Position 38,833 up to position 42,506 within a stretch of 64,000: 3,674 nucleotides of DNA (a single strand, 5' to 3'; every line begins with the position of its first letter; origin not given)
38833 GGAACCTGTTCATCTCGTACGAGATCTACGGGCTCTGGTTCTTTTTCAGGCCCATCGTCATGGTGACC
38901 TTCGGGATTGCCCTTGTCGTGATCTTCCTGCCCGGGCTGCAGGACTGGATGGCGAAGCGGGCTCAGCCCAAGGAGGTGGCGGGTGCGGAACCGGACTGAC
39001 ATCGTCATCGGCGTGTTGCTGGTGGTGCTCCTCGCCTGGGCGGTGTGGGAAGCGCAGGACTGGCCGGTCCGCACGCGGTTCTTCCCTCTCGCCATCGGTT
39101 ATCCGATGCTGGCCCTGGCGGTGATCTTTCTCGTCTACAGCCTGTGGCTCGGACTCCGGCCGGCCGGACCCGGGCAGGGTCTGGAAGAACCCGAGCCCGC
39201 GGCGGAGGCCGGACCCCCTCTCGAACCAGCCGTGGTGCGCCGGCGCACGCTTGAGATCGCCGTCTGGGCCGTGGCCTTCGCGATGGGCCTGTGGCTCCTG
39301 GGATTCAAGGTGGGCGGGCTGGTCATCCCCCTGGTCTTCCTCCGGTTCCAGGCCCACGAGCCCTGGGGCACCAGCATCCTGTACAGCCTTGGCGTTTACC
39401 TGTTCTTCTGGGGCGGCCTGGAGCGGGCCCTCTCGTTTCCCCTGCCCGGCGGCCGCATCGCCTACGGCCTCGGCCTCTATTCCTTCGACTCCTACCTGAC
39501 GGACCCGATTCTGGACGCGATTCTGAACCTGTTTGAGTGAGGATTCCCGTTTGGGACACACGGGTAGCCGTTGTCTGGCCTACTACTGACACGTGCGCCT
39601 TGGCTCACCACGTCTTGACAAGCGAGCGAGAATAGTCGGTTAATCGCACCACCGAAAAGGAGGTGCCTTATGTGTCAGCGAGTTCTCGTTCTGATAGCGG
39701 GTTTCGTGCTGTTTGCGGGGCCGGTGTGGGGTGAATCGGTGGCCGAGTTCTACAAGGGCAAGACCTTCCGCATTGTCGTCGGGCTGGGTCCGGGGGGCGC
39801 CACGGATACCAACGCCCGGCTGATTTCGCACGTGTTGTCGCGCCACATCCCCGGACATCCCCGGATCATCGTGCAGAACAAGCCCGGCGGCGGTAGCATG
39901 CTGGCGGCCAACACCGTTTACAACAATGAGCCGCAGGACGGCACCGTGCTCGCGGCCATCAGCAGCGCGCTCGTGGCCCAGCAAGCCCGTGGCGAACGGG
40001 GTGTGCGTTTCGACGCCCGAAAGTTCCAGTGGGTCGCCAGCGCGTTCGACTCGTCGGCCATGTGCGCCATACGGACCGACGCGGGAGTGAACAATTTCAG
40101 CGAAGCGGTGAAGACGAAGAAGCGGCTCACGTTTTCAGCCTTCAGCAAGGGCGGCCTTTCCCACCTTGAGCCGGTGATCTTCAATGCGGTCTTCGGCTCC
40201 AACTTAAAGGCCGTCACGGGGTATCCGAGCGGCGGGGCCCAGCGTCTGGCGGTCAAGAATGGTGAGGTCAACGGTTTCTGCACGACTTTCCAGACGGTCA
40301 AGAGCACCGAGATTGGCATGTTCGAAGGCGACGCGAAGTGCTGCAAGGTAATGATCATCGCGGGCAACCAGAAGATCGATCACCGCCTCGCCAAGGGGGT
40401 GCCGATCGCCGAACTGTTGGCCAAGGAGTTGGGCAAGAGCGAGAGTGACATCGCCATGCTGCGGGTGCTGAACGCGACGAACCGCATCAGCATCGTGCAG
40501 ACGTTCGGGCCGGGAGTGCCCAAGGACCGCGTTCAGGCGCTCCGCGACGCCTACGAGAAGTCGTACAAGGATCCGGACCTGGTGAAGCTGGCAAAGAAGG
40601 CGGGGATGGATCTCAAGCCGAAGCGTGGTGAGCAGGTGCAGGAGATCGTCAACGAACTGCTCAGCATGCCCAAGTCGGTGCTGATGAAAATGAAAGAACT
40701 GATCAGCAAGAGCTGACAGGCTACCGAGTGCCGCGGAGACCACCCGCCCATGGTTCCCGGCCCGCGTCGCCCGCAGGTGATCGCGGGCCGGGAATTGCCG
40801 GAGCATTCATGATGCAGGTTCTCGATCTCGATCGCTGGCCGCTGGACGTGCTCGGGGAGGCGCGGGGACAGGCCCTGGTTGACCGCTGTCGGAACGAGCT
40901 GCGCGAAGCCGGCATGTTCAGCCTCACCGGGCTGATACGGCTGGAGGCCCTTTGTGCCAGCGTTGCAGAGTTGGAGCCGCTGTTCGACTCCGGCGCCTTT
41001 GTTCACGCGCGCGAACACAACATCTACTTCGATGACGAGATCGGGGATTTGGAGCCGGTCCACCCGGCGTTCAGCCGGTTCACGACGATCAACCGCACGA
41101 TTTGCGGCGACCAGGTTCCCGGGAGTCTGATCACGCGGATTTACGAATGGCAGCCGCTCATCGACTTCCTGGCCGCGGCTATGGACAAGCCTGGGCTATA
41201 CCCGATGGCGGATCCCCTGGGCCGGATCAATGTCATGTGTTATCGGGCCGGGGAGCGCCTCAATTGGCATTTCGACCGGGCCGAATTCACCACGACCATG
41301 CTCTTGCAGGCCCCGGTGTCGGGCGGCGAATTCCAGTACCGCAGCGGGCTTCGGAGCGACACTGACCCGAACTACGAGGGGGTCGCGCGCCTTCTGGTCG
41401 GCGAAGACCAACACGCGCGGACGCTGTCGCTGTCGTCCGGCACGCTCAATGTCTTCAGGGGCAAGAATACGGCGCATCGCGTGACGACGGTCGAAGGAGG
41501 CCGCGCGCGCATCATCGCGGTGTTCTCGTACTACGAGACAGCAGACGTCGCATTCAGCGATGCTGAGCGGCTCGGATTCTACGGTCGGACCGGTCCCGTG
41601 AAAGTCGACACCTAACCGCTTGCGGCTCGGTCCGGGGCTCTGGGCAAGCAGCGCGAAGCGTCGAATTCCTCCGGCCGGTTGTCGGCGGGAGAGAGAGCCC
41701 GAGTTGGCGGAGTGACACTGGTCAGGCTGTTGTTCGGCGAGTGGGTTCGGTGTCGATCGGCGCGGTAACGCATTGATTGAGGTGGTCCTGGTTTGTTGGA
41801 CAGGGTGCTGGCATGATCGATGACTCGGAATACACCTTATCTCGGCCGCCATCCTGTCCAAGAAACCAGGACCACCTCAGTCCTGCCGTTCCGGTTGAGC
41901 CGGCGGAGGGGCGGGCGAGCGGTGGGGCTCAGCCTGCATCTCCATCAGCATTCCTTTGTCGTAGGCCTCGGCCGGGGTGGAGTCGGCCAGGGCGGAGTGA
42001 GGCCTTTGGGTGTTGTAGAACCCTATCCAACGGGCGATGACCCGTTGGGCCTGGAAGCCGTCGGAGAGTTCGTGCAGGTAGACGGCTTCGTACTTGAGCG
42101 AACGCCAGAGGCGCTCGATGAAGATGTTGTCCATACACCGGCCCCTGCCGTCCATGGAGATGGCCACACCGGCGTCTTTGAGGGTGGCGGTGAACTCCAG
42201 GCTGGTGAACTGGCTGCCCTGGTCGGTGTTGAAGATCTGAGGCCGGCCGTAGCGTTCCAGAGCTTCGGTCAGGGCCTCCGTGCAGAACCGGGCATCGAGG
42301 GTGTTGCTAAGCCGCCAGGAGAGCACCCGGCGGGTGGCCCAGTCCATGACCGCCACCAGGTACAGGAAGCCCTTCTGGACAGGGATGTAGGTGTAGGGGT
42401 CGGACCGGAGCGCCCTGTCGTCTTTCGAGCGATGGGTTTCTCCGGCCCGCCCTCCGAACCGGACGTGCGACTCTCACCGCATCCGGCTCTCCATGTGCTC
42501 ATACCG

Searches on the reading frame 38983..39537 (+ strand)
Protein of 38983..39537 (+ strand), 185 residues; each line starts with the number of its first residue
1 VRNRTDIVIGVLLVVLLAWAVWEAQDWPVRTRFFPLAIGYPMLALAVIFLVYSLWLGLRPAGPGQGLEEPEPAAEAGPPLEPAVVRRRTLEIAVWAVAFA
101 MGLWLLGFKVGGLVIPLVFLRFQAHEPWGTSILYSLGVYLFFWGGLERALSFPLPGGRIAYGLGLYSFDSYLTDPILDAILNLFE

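Call 8: search_protein_families(library=pfam, proteins=[window:38983-39537:+], max_evalue=0.01)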
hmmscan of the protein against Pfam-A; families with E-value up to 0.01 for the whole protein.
window:38983-39537:+ (185 aa): 1 family
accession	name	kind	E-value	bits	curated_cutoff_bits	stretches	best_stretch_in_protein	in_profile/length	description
PF07331.16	TctB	-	9.1e-10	39.3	29.1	1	8-155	2-137/137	Tripartite tricarboxylate transporter TctB family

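Call 9: search_protein_families(library=ncbifam, proteins=[window:38983-39537:+], max_evalue=0.01)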
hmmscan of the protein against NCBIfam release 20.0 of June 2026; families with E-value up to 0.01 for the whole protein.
window:38983-39537:+ (185 aa): 0 families

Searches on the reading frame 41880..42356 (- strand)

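Call 8: search_protein_families(library=pfam, proteins=[window:41880-42356:-], max_evalue=0.01)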
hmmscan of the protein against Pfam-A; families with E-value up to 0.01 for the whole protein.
window:41880-42356:- (159 aa): 4 families
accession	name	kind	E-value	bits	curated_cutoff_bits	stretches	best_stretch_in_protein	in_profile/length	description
PF13683.12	rve_3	-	8.9e-18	64.3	26.5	1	63-128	2-67/67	Integrase core domain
PF00665.32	rve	-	2.5e-15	57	32.6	1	3-74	29-102/102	Integrase core domain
PF24764.1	rva_4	-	0.00024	21.3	26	1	8-91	34-116/194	Integrase core domain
PF13333.12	rve_2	-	0.0061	17.1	22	0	82-130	2-50/56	Integrase core domain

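Call 9: search_protein_families(library=ncbifam, proteins=[window:41880-42356:-], max_evalue=0.01)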
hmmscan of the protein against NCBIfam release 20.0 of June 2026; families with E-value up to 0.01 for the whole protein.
window:41880-42356:- (159 aa): 3 families
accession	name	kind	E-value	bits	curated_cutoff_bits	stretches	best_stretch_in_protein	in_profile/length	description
NF033516.0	transpos_IS3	equivalog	6.6e-42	144.1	160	1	2-131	237-368/369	IS3 family transposase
NF033577.2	transpos_IS481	equivalog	6.1e-19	68.6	224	1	2-132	152-284/284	IS481 family transposase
NF033594.2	transpos_ISNCY_2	equivalog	0.0024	17.1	250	1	2-53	151-202/368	ISNCY family transposase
